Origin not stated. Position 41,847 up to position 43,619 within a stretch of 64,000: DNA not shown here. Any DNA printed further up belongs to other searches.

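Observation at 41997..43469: Pilin-NHL fusion: type IV pilin N-terminal domain joined to a six-bladed NHL beta-propeller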

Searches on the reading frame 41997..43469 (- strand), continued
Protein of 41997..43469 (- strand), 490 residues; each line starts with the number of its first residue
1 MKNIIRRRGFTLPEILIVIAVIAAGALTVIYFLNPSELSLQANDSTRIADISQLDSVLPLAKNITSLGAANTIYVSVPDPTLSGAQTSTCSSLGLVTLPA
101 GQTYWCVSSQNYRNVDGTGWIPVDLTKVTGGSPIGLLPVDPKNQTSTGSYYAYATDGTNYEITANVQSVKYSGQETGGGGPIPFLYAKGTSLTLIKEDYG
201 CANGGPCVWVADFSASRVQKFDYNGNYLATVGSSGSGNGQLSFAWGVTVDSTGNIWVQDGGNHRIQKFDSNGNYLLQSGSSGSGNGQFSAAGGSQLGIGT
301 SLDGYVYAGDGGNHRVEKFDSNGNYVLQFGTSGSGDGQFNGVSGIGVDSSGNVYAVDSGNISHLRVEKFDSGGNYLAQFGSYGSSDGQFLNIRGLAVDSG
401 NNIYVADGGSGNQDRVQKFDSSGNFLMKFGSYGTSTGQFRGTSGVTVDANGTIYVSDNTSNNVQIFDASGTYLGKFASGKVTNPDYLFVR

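Call 13: find_encoding_contigs(protein=P0008, flank=10000, max_places=3)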
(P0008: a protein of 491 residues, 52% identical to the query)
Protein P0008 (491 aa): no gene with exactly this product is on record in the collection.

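Call 14: find_encoding_contigs(protein=P0010, flank=10000, max_places=3)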
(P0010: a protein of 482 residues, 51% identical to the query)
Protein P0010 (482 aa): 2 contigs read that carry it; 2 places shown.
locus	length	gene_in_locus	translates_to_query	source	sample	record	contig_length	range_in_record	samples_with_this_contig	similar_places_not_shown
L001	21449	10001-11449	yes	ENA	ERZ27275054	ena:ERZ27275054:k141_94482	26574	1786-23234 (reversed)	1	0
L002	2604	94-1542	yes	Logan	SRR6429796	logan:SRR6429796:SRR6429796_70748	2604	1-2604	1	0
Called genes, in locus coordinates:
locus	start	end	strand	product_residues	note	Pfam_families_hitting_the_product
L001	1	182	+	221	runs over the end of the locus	PF01230:HIT (weak)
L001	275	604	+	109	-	-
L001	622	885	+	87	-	-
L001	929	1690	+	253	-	PF02086:MethyltransfD12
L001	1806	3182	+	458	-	PF01935:DUF87, PF10412:TrwB_AAD_bind (faint)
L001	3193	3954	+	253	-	PF13814:Replic_Relax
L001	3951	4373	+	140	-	-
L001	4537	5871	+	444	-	PF00589:Phage_integrase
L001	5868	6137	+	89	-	-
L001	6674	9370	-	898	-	PF02811:PHP, PF02463:SMC_N, PF13476:AAA_23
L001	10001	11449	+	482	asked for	PF07963:N_methyl (weak), PF08450:SGL (faint), PF24303:DUF7485 (faint), PF24684:Vgb_lyase (faint), PF06977:SdiA-regulated (faint), PF09000:Cytotoxic (faint), PF01436:NHL, PF17170:DUF5128 (weak), +2 more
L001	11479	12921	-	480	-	PF07963:N_methyl (faint), PF13449:Phytase-like (faint), PF01436:NHL, PF06739:SBBP (faint), PF17170:DUF5128 (faint), PF25021:TEN_NHL (faint), PF08450:SGL (weak), PF01436:NHL (weak)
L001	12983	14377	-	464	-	-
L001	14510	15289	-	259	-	-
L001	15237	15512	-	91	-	-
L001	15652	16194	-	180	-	-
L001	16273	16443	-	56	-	-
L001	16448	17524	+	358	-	PF00814:TsaD, PF22521:HypF_C_2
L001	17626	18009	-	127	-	-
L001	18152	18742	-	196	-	-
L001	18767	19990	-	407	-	PF00817:IMS, PF21999:IMS_HHH_1 (weak), PF11799:IMS_C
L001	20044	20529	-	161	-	PF02452:PemK_toxin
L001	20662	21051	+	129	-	-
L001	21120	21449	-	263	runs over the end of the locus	-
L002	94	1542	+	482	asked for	PF07963:N_methyl (weak), PF08450:SGL (faint), PF24303:DUF7485 (faint), PF24684:Vgb_lyase (faint), PF06977:SdiA-regulated (faint), PF09000:Cytotoxic (faint), PF01436:NHL, PF17170:DUF5128 (weak), +2 more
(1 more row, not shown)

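Call 15: find_encoding_contigs(protein=P0001, flank=2000, max_places=3)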
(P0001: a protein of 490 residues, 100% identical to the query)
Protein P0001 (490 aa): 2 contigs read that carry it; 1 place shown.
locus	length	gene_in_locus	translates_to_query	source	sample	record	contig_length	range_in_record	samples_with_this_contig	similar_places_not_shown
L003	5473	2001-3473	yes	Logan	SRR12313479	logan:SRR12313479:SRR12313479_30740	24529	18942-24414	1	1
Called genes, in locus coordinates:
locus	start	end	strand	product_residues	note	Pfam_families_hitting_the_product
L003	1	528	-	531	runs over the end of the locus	PF00535:Glycos_transf_2, PF10111:Glyco_tranf_2_2, PF13641:Glyco_tranf_2_3, PF13506:Glyco_transf_21 (weak), PF00535:Glycos_transf_2, PF10111:Glyco_tranf_2_2, PF13641:Glyco_tranf_2_3, PF13632:Glyco_trans_2_3, +1 more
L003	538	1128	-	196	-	PF09335:VTT_dom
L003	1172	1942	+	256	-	PF13098:Thioredoxin_2 (faint), PF13462:Thioredoxin_4, PF01323:DSBA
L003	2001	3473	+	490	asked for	PF08450:SGL (faint), PF17170:DUF5128 (faint), PF01436:NHL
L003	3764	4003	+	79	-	PF00462:Glutaredoxin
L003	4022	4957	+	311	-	PF07992:Pyr_redox_2, PF13738:Pyr_redox_3, PF00070:Pyr_redox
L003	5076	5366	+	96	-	PF00166:Cpn10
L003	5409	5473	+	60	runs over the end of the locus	?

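Call 16: find_encoding_contigs(protein=P0057, flank=10000, max_places=3)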
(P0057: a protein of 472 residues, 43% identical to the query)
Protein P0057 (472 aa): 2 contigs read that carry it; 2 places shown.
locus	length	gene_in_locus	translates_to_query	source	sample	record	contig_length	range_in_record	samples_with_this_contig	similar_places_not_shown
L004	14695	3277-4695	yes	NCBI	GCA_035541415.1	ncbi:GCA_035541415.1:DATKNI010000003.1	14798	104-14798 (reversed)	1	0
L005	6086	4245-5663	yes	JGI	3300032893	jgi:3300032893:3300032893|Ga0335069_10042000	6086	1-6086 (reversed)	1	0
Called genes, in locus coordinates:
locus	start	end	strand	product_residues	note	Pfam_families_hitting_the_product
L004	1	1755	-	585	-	PF00009:GTP_EFTU, PF22042:EF-G_D2, PF03144:GTP_EFTU_D2, PF14492:EFG_III, PF16658:RF3_C (weak), PF03764:EFG_IV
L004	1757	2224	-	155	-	PF00177:Ribosomal_S7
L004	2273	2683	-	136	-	PF00164:Ribosom_S12_S23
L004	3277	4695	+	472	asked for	PF25021:TEN_NHL (faint), PF01436:NHL (weak), PF17170:DUF5128 (weak), PF08450:SGL (weak), PF01436:NHL (weak)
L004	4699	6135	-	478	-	PF07676:PD40 (faint)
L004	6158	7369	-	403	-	-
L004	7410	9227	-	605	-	-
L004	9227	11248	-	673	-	-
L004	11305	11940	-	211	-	PF02163:Peptidase_M50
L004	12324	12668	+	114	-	-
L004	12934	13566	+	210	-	PF12645:HTH_16 (weak), PF04542:Sigma70_r2, PF08281:Sigma70_r4_2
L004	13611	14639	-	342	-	PF11495:TrmB_EBD_N (faint), PF13090:PP_kinase_C (faint), PF13091:PLDc_2, PF00614:PLDc (faint), PF13091:PLDc_2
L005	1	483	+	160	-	?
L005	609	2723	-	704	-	PF00009:GTP_EFTU, PF22042:EF-G_D2, PF03144:GTP_EFTU_D2, PF14492:EFG_III, PF16658:RF3_C (weak), PF03764:EFG_IV, PF00679:EFG_C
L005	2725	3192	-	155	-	PF00177:Ribosomal_S7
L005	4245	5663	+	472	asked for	PF25021:TEN_NHL (faint), PF01436:NHL (weak), PF17170:DUF5128 (weak), PF08450:SGL (weak), PF01436:NHL (weak)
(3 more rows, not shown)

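Call 21: predict_structure(protein=window:41997-43469:-)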
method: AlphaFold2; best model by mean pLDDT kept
length: 490 residues; sequences in the alignment: 1
mean_pLDDT: 50.5   pTM: 0.50
mean pLDDT of the five models: 50.5, 48.2, 44.4, 39.6, 34.4
residues with pLDDT >= 90: 0; 70-90: 106; 50-70: 151; < 50: 233
segments of 3 or more residues with pLDDT < 50: 1-6, 24-204, 234-238, 281-284, 289-295, 382-385, 432-436, 477-490
pLDDT, mean of each block of 10 residues (from residue 1): 47 62 45 32 31 28 22 25 31 34 34 29 27 26 26 27 25 22 25 38 51 59 59 50 57 67 68 64 48 51 72 71 74 56 75 72 71 79 55 75 73 72 80 51 66 65 71 57 29
secondary structure, 60 per line:
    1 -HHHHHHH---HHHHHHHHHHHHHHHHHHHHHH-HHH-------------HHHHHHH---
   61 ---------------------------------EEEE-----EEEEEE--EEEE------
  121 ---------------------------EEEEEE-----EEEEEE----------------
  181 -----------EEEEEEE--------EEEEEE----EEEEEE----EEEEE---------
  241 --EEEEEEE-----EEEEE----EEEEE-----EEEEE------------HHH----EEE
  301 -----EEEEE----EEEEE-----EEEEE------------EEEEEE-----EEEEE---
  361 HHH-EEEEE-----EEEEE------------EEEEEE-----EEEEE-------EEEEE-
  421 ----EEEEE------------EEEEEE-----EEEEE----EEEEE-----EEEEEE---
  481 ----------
elements in order: H2-8 H12-33 H51-57 E94-97 E103-108 E111-114 E148-153 E159-164 E192-198 E207-212 E217-222 E227-231 E243-249 E255-259 E264-268 E274-278 E298-300 E306-310 E315-319 E325-329 E342-347 E353-357 E365-369 E375-379 E392-397 E403-407 E415-419 E425-429 E442-447 E453-457 E462-466 E472-477

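Call 36: search_solved_structures(query=window:41997-43469:-, max_evalue=0.001, show_alignments=1)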
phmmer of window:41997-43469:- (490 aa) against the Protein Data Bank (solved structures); distinct sequences matched with E-value up to 0.001: 47.
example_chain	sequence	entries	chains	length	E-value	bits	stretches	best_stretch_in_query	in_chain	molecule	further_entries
8j72_A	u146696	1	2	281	4.8e-57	197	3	327-477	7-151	E3 ubiquitin-protein ligase TRIM71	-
6d69_A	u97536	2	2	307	2.5e-52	181.4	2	246-466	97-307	NHL Repeat Region of D. melanogaster Thin | Thin, isoform D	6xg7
7qrx_A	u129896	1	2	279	1.3e-48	169.2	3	209-358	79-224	E3 ubiquitin-protein ligase TRIM71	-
9jur_A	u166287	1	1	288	2.7e-48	168.1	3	209-358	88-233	E3 ubiquitin-protein ligase TRIM71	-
6fpt_A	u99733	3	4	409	3.6e-41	144.6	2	325-477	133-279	E3 ubiquitin-protein ligase TRIM71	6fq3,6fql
7qrw_A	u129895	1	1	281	4.9e-34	121.1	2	335-475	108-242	Isoform 4 of Tripartite motif-containing protein 3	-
7b96_A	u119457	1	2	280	2.5e-33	118.8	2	237-410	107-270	Isoform 2 of Tripartite motif-containing protein 2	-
7qrv_A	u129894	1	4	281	2.6e-33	118.7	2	237-410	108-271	Tripartite motif-containing protein 2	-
7b2r_A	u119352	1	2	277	3.5e-33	118.3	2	237-410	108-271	Tripartite motif-containing protein 2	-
1q7f_A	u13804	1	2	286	1e-28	103.6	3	313-483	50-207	brain tumor CG10719-PA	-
3wwa_A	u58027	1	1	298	1.1e-22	83.6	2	244-465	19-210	Pizza7H protein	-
6i38_A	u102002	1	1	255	3e-20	75.6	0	239-273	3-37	nv2Pizza6-AYW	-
6i37_A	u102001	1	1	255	7.1e-20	74.4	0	243-273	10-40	nv1Pizza6-AYW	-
6f0q_A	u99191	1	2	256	1.9e-19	73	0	243-273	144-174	Pizza6-AYW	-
6i3b_A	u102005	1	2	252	2e-19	72.9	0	243-273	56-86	cPizza6-AYW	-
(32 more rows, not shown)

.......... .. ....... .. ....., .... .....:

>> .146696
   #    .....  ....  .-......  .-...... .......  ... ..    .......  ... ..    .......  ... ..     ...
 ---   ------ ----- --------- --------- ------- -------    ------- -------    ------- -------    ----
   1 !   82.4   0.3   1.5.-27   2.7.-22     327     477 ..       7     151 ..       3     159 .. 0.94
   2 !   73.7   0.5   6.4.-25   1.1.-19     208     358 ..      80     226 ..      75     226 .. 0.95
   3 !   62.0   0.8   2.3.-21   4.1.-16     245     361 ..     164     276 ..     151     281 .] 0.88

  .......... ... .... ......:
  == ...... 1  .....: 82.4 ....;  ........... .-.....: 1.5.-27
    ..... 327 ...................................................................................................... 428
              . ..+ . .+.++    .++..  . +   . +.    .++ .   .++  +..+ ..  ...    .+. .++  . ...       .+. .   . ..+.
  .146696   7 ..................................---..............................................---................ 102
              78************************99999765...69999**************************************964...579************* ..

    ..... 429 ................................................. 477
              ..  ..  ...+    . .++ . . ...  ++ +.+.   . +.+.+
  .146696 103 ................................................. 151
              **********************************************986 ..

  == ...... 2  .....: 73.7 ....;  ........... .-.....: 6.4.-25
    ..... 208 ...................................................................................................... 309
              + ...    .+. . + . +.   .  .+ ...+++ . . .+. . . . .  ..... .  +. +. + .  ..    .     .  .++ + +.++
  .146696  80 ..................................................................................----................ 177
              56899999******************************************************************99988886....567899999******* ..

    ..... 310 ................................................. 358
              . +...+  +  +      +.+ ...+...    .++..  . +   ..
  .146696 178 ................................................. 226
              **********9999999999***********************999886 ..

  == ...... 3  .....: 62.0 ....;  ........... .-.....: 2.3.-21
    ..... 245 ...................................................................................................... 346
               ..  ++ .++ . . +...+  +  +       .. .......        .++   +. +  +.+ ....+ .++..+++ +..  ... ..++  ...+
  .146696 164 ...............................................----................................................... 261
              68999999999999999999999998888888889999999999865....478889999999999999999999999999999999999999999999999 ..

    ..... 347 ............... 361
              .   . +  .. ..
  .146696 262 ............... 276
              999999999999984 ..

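Call 38: predict_structure(alignment_id=A2)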
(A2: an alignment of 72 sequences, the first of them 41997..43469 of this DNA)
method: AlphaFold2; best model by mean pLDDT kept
length: 490 residues; sequences in the alignment: 72
mean_pLDDT: 91.0   pTM: 0.76
mean pLDDT of the five models: 91.0, 90.9, 90.1, 90.1, 89.9
residues with pLDDT >= 90: 368; 70-90: 90; 50-70: 29; < 50: 3
segments of 3 or more residues with pLDDT < 50: 1-3
pLDDT, mean of each block of 10 residues (from residue 1): 61 92 91 83 95 95 94 95 91 80 94 96 94 92 80 96 88 64 82 78 76 96 91 97 96 93 95 95 95 79 94 97 98 96 94 95 95 98 96 94 92 93 98 96 92 94 96 95 93
secondary structure, 60 per line:
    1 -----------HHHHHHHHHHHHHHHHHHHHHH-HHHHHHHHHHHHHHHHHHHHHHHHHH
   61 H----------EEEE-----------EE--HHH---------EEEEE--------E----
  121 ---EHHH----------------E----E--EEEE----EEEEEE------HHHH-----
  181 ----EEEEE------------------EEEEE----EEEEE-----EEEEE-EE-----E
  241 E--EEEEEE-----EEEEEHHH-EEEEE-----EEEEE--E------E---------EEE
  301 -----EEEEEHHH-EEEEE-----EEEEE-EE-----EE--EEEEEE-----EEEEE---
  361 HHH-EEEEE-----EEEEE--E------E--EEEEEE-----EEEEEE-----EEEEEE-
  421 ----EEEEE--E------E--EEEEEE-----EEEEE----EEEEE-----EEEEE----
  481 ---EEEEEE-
elements in order: H12-33 H35-61 E72-75 E103-107 E152-155 E160-165 H172-175 E185-189 E208-212 E217-221 E227-231 E244-249 E255-259 E264-268 E274-278 E298-300 E306-310 E315-319 E325-329 E342-347 E353-357 E365-369 E375-379 E392-397 E403-408 E414-419 E425-429 E442-447 E453-457 E462-466 E472-476 E484-489
